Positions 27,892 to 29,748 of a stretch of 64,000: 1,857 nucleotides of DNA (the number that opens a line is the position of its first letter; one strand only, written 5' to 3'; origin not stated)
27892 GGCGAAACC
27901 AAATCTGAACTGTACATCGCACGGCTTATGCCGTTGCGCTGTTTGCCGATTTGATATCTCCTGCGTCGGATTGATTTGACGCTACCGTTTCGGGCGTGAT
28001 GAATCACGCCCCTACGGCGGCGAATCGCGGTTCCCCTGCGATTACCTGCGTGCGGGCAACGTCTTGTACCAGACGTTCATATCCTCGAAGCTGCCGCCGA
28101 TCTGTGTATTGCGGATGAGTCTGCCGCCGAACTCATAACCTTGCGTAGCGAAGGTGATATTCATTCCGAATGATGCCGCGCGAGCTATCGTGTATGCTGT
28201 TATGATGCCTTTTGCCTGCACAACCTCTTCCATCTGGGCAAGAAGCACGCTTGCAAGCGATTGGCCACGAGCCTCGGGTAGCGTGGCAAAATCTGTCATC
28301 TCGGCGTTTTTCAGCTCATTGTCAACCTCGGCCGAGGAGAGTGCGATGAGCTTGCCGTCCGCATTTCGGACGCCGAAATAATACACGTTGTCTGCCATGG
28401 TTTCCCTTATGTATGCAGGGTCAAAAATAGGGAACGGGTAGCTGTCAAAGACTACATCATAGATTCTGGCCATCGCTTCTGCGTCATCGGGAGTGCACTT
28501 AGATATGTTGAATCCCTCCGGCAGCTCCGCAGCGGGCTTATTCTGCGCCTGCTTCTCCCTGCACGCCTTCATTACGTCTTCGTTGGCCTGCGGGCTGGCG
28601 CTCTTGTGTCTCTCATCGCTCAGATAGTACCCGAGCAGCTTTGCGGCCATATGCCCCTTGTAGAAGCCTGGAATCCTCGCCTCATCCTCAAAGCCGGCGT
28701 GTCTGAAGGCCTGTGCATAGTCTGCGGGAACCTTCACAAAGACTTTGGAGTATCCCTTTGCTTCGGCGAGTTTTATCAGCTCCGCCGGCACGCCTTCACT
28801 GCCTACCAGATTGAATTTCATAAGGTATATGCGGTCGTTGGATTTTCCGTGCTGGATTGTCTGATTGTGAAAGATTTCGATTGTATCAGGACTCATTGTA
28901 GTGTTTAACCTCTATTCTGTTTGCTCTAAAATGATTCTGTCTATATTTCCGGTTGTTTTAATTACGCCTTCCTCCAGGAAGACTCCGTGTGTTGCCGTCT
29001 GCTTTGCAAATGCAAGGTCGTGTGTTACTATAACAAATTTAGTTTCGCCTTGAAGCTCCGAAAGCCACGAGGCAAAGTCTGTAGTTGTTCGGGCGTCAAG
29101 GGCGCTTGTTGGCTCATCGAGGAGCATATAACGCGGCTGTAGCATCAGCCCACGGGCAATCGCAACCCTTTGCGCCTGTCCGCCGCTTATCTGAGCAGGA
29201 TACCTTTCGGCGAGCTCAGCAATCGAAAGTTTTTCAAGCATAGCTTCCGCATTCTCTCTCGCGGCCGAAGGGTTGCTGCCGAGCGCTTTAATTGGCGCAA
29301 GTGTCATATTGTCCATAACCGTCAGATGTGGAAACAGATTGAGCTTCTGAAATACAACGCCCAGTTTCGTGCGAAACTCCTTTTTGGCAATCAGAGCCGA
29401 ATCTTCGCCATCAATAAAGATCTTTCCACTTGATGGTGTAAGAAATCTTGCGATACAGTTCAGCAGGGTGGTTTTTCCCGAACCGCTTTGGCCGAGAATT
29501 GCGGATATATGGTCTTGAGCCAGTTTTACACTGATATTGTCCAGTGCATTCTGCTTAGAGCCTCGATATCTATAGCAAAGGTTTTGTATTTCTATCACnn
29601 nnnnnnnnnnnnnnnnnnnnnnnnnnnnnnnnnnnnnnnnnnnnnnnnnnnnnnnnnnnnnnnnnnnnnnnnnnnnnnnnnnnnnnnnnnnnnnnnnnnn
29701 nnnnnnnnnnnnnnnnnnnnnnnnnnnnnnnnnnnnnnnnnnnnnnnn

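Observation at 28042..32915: N-epsilon-acetyl-beta-lysine operon with an embedded amino-acid ABC transporter and its own MarR regulator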

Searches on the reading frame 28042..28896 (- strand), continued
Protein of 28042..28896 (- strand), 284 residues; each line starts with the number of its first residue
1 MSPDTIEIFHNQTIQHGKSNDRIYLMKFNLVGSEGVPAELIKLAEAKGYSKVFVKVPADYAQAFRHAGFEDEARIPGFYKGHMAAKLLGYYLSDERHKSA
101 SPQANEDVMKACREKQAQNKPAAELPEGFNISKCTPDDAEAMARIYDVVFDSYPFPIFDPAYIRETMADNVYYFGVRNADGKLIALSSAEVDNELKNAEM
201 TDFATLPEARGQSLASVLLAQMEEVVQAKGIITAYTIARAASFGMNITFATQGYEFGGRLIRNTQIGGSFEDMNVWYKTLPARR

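Call 31: search_solved_structures(query=L079:5634-6467:+, max_evalue=1e-20, show_alignments=5)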
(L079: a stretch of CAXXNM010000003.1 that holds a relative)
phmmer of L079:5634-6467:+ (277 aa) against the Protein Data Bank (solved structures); distinct sequences matched with E-value up to 1e-20: 45.
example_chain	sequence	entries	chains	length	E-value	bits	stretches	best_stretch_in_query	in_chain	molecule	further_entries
2m8c_A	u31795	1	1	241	1.1e-63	218.2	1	44-276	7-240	Cationic amino acid ABC transporter, periplasmic binding protein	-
5owf_A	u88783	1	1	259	3.6e-63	216.5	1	45-277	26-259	Lysine/arginine/ornithine-binding periplasmic protein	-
6mln_E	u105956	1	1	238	4e-63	216.4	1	45-277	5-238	Lysine/arginine/ornithine-binding periplasmic protein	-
6ml0_A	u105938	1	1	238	4e-63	216.4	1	45-277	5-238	Lysine/arginine/ornithine-binding periplasmic protein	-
1laf_E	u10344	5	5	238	9.9e-63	215.1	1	45-277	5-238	LYSINE, ARGININE, ORNITHINE-BINDING PROTEIN | Lysine/arginine/ornithine-binding periplasmic protein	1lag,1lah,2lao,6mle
1lst_A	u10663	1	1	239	1e-62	215.1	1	45-277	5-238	LYSINE, ARGININE, ORNITHINE-BINDING PROTEIN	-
1hpb_P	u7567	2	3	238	1.1e-62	215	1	45-276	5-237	HISTIDINE-BINDING PROTEIN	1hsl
6ft2_A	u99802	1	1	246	2.2e-62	214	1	45-277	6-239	Lysine/arginine/ornithine-binding periplasmic protein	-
6mku_E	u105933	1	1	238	2.3e-62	213.9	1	45-277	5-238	Lysine/arginine/ornithine-binding periplasmic protein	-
6mkw_A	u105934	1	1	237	2.6e-62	213.7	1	45-277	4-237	Lysine/arginine/ornithine transport protein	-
6mlj_A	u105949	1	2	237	3.2e-62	213.4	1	45-277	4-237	Lysine/arginine/ornithine transport protein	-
6mld_A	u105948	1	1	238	3.6e-62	213.3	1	45-277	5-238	Lysine/arginine/ornithine-binding periplasmic protein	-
6mkx_A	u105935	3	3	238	7.6e-62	212.2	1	45-277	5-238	Lysine/arginine/ornithine-binding periplasmic protein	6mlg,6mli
6mla_E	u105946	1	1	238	1.1e-61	211.6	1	45-277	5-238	Lysine/arginine/ornithine-binding periplasmic protein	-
6ml9_E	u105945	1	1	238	1.2e-61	211.6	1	45-277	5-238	Lysine/arginine/ornithine-binding periplasmic protein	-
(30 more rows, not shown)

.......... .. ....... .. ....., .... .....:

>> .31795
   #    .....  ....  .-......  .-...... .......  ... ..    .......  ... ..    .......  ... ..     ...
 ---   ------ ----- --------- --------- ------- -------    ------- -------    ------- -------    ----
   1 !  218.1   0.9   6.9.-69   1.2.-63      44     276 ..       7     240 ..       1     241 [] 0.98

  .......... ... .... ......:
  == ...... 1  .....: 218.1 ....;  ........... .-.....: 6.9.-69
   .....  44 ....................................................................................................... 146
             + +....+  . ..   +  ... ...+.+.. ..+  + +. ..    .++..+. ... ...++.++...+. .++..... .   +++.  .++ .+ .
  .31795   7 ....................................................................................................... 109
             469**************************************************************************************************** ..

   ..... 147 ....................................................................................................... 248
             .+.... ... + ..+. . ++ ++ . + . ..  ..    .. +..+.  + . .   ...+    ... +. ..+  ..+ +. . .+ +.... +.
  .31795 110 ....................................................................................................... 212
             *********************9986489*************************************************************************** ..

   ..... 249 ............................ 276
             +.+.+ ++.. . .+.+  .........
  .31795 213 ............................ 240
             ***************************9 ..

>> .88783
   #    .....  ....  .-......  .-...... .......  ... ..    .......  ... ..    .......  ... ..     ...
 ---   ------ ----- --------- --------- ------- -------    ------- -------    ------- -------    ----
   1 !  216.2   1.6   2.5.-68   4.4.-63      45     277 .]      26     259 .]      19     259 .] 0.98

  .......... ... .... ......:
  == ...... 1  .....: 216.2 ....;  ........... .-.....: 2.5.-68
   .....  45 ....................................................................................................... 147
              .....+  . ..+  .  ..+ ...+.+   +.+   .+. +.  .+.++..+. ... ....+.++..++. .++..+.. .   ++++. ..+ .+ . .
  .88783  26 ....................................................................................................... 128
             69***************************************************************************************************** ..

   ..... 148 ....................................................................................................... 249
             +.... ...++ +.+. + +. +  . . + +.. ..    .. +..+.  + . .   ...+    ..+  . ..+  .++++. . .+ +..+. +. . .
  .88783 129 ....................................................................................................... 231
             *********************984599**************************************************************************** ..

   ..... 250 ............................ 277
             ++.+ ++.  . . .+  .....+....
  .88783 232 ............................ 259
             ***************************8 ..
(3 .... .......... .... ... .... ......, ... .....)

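Call 59: find_related_loci(query=L063:4919-6352:+, collection=genome_contigs, flank=4000)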
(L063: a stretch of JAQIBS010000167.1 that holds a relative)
Query L063:4919-6352:+ (477 aa) in genome_contigs; peptide patterns used: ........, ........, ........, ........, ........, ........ (x = any residue, [..] = any of these).
600 stretches matched a pattern (row limit reached: there are more); 565 encode a relative of the query (tblastn E <= 1e-3); the best 80 are kept; 80 distinct loci.
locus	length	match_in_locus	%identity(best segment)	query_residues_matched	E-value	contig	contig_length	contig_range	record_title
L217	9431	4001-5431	100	1-477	0e+0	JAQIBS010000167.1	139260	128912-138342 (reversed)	MAG: Kiritimatiellae bacterium isolate GH19 k119_103005, whole genome shotgun sequence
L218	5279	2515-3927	79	4-474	0e+0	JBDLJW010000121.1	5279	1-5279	MAG: Verrucomicrobiota bacterium isolate MAG112 MAG112_122, whole genome shotgun sequence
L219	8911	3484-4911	77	1-476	0e+0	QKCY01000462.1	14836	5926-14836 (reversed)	MAG: Victivallales bacterium isolate SZUA-436 scaffold_29833, whole genome shotgun sequence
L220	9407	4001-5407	77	1-470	0e+0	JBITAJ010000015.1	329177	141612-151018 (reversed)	MAG: Sedimentisphaeraceae bacterium JB056 k141_177262, whole genome shotgun sequence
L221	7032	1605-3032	75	1-476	0e+0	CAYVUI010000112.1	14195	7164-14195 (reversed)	MAG TPA_asm: uncultured Pirellulales bacterium isolate SRP141376_co4_233 genome assembly, contig: NODE_7246_length_14195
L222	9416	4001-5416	75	4-475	0e+0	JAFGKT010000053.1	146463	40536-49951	MAG: Sedimentisphaerales bacterium isolate Zod_Metabat.35 k87_8561211, whole genome shotgun sequence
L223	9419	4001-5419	75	4-476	0e+0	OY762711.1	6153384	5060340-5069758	MAG: Sedimentisphaerales bacterium isolate 370b4a7f-3155-49ac-97a8-084c2d75e38e genome assembly, chromosome: 1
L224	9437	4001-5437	75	1-476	0e+0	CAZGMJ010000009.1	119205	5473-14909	MAG TPA_asm: uncultured Pirellulales bacterium isolate binchicken_co17_417 genome assembly, contig: NODE_424_length_1192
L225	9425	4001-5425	75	1-476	0e+0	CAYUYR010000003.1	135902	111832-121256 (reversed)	MAG TPA_asm: uncultured Planctomycetaceae bacterium isolate SRP141376_co2_344 genome assembly, contig: NODE_282_length_1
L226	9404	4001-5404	75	3-470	0e+0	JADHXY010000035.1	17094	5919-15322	MAG: Phycisphaerae bacterium isolate BS750m-G65 BS-750m-C5360, whole genome shotgun sequence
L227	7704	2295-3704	74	1-470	0e+0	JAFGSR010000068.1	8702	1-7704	MAG: Sedimentisphaerales bacterium isolate Zod_Metabat.916 k87_4446046, whole genome shotgun sequence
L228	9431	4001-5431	75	1-477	0e+0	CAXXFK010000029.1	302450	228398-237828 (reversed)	MAG: Sedimentisphaerales bacterium isolate b913d1aa-c6fb-43ae-b699-25cabd59f994 genome assembly, contig: contig_29, whol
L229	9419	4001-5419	73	4-476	0e+0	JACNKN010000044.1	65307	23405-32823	MAG: Candidatus Neomarinimicrobiota bacterium isolate NIOZ-UU60 NIOZ-UU_NODE_381_length_65307_cov_25.5397, whole genome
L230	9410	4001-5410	73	1-470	0e+0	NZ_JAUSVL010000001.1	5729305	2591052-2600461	Oligosphaera ethanolica strain DSM 24202 Ga0449375_01, whole genome shotgun sequence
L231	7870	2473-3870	74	4-469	0e+0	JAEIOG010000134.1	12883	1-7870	MAG: Phycisphaerae bacterium isolate MAG24 NODE_2536_length_12883_cov_1280.818288, whole genome shotgun sequence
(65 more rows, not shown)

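Call 65: search_protein_families(library=pfam, proteins=[L222:3073-3978:+, L223:3093-3995:+], max_evalue=0.01)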
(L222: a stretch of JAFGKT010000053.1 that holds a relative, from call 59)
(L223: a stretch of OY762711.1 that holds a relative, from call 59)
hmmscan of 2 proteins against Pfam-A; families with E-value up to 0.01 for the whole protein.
L222:3073-3978:+ (301 aa): 2 families
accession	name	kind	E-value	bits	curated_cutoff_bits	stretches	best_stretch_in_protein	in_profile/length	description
PF00924.24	MS_channel_2nd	-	1.6e-12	47.8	20.2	1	128-193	2-67/68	Mechanosensitive ion channel, beta-domain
PF21082.3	MS_channel_3rd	-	0.0097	16.8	21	0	203-283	3-87/88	Mechanosensitive ion channel MscS, C-terminal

L223:3093-3995:+ (300 aa): 3 families
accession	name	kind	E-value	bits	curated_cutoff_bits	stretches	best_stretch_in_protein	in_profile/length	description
PF00924.24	MS_channel_2nd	-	1.4e-11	44.7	20.2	1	128-192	3-67/68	Mechanosensitive ion channel, beta-domain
PF21082.3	MS_channel_3rd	-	0.00028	21.7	21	1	203-282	4-87/88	Mechanosensitive ion channel MscS, C-terminal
PF07264.17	EI24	-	0.0015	19.1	32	1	10-120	69-152/199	Sulfate transporter CysZ/Etoposide-induced protein 2.4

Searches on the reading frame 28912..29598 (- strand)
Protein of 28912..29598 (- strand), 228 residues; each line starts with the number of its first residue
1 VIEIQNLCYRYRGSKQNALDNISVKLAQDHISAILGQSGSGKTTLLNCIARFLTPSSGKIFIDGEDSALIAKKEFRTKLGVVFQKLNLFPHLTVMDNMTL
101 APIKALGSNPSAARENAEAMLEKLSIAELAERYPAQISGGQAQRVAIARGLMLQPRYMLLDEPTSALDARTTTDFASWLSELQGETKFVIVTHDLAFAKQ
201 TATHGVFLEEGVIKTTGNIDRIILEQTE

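Call 3: search_protein_families(library=pfam, proteins=[window:28912-29598:-])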
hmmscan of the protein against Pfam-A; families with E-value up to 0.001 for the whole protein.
window:28912-29598:- (228 aa): 7 families
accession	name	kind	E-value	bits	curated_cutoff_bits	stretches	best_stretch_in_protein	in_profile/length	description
PF00005.33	ABC_tran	-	8e-38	130.6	25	1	19-165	1-137/137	ABC transporter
PF02463.25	SMC_N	-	6.2e-10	39.3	40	1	27-208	22-213/220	RecF/RecN/SMC N terminal domain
PF13304.12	AAA_21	-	1.9e-07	31.9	27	0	156-196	260-301/304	AAA domain, putative AbiEii toxin, Type IV TA system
PF13476.12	AAA_23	-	1.2e-05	26.5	27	1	24-59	15-49/201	AAA domain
PF13555.12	AAA_29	-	1.5e-05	25.1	27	1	23-57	16-50/61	P-loop containing region of AAA domain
PF03193.22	RsgA_GTPase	-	3.2e-05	24.3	30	1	13-51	91-128/174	RsgA GTPase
PF13175.12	AAA_15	-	0.00055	20.1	32.1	1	19-83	14-83/374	AAA ATPase domain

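Call 4: search_protein_families(library=ncbifam, proteins=[window:28912-29598:-])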
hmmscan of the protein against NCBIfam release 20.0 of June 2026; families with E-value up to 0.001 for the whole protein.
window:28912-29598:- (228 aa): 191 families (the best 25 are shown)
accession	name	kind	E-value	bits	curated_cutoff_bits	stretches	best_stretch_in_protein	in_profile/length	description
NF007027.0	PRK09493.1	equivalog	1.5e-55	188.1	379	1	1-224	1-225/240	glutamine ABC transporter ATP-binding protein GlnQ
NF008338.0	PRK11124.1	equivalog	3.2e-53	180.7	369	1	2-227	3-233/242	arginine ABC transporter ATP-binding protein ArtP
TIGR00968.1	3a0106s01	subfamily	4.4e-51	173.7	342.75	1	2-223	1-219/237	sulfate ABC transporter ATP-binding protein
TIGR03005.1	ectoine_ehuA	equivalog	1.7e-49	168.3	345.4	1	3-223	2-235/252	ectoine/hydroxyectoine ABC transporter ATP-binding protein EhuA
NF008105.0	PRK10851.1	equivalog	9.2e-48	162.8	502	1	2-223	3-225/362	sulfate/thiosulfate ABC transporter ATP-binding protein CysA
NF008428.0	PRK11264.1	equivalog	9.4e-48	162.6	406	1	1-222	3-231/250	L-cystine ABC transporter ATP-binding protein TcyN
TIGR00972.1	3a0107s01c2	equivalog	7.9e-47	159.7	343.2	1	2-224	2-232/248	phosphate ABC transporter ATP-binding protein PstB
TIGR01186.1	proV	subfamily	3.1e-46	158.1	326.6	1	16-223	6-218/363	betaine/proline/choline family ABC transporter ATP-binding protein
NF007908.0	PRK10619.1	equivalog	4e-46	157.3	466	1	7-222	11-239/257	histidine ABC transporter ATP-binding protein HisP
TIGR03265.1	PhnT2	equivalog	4.5e-46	157.7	457.7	1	2-219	5-219/353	putative 2-aminoethylphosphonate ABC transporter ATP-binding protein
NF040933.2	ABC_arch_GlcV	equivalog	1.4e-43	149.1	450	1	3-221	4-228/357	glucose ABC transporter ATP-binding protein GlcV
TIGR02142.1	modC_ABC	equivalog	2.6e-43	148.6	285.05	1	21-223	15-220/353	molybdenum ABC transporter ATP-binding protein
TIGR02673.1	FtsE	equivalog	1.3e-42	145.9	264.85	1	1-211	1-213/214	cell division ATP-binding protein FtsE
TIGR02211.1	LolD_lipo_ex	equivalog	3.2e-42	144.5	307.75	1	2-203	2-210/221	lipoprotein-releasing ABC transporter ATP-binding protein LolD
TIGR04521.1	ECF_ATPase_2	equivalog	4e-42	144.2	330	1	2-224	1-234/279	energy-coupling factor transporter ATPase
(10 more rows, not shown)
